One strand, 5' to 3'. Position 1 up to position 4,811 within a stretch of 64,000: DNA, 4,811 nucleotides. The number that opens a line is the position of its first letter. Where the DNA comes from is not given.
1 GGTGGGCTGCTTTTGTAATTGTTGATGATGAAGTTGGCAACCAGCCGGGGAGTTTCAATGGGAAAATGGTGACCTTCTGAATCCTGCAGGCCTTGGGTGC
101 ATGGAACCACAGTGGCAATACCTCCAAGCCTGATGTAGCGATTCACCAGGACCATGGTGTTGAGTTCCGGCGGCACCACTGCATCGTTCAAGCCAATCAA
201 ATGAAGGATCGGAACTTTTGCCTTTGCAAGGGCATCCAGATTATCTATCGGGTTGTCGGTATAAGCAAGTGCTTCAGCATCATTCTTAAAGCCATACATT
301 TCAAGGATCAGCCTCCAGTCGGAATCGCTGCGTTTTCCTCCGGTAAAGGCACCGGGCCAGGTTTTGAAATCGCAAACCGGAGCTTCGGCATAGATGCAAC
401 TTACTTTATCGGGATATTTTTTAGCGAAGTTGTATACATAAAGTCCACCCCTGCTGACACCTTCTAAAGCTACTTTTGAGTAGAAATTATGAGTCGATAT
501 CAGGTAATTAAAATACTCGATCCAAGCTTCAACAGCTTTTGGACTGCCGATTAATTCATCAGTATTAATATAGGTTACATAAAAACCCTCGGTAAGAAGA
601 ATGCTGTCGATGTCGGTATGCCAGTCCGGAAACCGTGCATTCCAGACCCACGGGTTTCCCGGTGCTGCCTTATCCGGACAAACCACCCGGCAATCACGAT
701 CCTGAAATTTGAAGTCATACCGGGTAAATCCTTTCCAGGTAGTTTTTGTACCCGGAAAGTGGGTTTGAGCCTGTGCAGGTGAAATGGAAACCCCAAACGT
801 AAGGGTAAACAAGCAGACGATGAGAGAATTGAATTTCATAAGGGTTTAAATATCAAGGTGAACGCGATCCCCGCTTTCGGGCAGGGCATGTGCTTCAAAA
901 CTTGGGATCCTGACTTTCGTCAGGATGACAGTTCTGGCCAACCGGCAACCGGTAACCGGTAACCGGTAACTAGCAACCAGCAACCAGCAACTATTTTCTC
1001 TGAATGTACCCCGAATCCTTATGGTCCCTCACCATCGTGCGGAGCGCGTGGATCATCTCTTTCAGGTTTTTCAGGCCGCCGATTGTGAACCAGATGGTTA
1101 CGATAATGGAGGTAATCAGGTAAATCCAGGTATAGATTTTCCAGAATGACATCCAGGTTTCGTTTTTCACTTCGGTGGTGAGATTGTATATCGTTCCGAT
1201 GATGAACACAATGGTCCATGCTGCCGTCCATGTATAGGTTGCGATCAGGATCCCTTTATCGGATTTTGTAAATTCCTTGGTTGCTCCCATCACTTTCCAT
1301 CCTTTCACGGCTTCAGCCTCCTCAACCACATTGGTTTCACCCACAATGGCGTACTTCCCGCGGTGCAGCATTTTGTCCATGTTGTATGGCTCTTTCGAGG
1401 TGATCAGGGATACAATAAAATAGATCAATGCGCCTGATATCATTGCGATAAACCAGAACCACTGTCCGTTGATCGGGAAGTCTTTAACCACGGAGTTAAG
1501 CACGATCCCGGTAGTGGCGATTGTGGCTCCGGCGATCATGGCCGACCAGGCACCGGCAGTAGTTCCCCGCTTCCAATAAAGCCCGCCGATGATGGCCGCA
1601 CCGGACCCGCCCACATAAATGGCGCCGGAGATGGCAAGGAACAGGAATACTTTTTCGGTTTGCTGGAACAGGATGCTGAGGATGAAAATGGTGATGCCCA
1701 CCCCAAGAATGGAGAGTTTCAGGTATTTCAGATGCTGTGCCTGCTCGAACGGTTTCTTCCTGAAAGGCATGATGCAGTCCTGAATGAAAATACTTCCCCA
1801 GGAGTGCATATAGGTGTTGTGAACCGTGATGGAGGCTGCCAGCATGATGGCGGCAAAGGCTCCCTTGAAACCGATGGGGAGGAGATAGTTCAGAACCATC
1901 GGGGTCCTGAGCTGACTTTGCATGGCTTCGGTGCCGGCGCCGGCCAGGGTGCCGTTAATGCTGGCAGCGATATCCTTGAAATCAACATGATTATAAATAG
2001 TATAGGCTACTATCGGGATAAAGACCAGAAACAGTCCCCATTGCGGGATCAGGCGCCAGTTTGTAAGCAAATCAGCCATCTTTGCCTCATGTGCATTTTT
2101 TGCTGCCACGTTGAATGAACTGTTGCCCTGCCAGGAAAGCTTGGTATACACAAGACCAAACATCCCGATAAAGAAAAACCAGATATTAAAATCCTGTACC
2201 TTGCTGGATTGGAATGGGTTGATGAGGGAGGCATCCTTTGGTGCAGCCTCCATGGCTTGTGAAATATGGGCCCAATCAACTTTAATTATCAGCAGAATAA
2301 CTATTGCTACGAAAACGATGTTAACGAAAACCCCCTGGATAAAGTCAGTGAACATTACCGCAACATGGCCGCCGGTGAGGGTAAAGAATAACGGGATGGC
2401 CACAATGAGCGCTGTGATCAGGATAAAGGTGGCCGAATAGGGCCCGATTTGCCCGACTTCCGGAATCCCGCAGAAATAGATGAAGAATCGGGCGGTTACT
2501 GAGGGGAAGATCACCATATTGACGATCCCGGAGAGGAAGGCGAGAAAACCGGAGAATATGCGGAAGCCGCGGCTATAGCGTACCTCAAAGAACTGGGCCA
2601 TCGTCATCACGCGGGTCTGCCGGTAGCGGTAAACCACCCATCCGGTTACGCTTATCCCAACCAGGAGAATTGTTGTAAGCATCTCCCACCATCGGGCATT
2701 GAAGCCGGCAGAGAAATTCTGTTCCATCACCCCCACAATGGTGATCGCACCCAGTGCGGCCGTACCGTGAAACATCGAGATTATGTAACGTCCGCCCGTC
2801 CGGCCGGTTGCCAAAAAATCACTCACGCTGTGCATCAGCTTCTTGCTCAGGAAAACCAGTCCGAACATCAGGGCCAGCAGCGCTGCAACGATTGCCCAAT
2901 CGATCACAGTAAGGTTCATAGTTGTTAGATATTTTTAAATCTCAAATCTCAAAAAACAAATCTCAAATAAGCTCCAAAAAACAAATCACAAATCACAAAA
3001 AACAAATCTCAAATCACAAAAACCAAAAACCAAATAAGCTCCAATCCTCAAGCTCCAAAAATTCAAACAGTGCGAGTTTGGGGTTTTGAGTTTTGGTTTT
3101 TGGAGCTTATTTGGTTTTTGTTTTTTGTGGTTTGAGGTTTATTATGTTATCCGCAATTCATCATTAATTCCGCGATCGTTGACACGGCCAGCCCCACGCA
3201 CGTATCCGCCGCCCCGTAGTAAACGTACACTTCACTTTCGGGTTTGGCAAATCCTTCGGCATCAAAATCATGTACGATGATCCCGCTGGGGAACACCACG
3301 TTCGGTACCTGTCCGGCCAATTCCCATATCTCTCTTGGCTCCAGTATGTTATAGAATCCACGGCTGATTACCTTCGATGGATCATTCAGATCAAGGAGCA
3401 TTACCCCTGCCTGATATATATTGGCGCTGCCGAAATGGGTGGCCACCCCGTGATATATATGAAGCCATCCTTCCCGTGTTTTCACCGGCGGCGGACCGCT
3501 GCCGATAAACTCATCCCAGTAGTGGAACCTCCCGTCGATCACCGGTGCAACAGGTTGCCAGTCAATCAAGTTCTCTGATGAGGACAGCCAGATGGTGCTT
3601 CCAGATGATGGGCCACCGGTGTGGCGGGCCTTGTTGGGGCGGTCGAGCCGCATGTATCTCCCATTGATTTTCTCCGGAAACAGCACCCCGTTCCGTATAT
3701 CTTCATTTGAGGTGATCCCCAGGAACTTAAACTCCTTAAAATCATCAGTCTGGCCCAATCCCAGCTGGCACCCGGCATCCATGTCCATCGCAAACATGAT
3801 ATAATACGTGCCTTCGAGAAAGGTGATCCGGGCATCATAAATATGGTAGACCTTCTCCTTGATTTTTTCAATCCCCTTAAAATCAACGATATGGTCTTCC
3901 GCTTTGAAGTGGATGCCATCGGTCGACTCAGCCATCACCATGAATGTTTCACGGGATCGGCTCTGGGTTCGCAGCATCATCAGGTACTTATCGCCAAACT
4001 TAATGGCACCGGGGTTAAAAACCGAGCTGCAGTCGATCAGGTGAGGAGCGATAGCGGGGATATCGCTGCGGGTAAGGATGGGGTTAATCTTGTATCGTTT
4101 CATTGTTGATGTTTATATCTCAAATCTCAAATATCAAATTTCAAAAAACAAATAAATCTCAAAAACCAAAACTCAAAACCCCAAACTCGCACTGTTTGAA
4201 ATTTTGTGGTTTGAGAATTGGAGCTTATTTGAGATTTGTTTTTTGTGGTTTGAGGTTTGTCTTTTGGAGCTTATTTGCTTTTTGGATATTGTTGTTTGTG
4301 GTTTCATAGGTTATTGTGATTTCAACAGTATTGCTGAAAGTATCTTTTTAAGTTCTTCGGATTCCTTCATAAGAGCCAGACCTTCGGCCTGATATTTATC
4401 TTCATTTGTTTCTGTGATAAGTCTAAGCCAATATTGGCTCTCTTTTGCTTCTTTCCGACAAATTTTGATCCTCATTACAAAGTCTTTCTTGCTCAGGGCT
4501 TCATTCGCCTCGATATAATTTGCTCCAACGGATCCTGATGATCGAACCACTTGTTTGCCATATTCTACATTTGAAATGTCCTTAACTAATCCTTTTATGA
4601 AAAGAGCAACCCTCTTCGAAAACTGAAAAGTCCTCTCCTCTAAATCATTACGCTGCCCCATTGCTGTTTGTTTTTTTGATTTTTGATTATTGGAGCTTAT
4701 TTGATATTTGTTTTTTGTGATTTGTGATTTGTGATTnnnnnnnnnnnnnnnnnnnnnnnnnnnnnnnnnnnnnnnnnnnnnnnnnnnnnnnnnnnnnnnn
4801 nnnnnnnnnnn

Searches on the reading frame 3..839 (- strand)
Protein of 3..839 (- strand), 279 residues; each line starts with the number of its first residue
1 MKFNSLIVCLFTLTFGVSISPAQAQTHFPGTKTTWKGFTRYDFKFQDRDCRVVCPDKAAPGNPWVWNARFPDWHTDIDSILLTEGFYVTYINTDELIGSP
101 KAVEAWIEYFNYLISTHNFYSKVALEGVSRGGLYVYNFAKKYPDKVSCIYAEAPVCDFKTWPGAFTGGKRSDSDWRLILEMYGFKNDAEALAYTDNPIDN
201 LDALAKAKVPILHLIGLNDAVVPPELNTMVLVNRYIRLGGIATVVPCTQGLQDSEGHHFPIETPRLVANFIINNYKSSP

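Call 73: search_protein_families(library=pfam, proteins=[window:3-839:-], max_evalue=0.01)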
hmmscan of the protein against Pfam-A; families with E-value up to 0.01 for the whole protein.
window:3-839:- (279 aa): 3 families
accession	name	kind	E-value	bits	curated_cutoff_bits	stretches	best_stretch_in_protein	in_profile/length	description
PF00326.27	Peptidase_S9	-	1.7e-06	28.1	22.6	1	107-230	49-165/213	Prolyl oligopeptidase family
PF12146.15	Hydrolase_4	-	0.00013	21.8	27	0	110-159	66-114/239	Serine aminopeptidase, S33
PF00561.26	Abhydrolase_1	-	0.0088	16.2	25.8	0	109-154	58-102/245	alpha/beta hydrolase fold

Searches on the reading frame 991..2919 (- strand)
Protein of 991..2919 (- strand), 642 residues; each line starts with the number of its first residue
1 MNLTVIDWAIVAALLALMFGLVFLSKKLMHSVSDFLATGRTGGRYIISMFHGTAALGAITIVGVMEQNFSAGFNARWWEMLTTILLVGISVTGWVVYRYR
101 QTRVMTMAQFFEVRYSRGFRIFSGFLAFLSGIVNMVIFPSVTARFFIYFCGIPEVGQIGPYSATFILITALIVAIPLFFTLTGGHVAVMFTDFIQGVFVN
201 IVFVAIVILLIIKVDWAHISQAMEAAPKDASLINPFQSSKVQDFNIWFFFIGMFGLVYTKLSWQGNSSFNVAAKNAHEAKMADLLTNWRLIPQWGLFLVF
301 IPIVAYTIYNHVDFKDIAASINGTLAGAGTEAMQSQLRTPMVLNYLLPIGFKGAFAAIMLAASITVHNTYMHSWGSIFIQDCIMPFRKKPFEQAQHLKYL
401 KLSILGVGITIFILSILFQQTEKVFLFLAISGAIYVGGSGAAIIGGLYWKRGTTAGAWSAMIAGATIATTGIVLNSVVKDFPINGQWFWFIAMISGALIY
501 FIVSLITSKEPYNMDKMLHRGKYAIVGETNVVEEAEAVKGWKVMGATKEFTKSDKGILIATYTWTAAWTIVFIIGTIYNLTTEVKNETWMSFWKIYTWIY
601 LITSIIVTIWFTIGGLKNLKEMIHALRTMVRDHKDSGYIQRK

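Call 7: search_protein_families(library=pfam, proteins=[window:991-2919:-])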
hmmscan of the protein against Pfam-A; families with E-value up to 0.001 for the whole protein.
window:991-2919:- (642 aa): 1 family
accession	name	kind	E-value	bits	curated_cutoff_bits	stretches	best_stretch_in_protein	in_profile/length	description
PF00474.23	SSF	-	1.6e-21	77.1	22.8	1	38-464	4-406/406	Sodium:solute symporter family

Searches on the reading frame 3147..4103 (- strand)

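Call 7: search_protein_families(library=pfam, proteins=[window:3147-4103:-])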
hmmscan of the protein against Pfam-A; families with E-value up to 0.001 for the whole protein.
window:3147-4103:- (318 aa): 1 family
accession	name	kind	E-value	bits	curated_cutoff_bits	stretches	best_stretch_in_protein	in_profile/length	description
PF04041.19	Glyco_hydro_130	-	8.6e-50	169.9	26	1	25-314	32-315/320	beta-1,4-mannooligosaccharide phosphorylase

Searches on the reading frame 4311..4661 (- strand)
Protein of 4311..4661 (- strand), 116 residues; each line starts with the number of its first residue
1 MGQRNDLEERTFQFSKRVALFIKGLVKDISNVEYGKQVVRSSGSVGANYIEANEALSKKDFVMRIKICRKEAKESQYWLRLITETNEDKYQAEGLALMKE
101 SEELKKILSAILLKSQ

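Call 7: search_protein_families(library=pfam, proteins=[window:4311-4661:-])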
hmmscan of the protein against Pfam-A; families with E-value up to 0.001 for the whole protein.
window:4311-4661:- (116 aa): 1 family
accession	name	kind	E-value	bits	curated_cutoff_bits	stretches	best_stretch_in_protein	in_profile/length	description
PF05635.17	23S_rRNA_IVP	-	6e-14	52.6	33.8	1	9-109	7-105/106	23S rRNA-intervening sequence protein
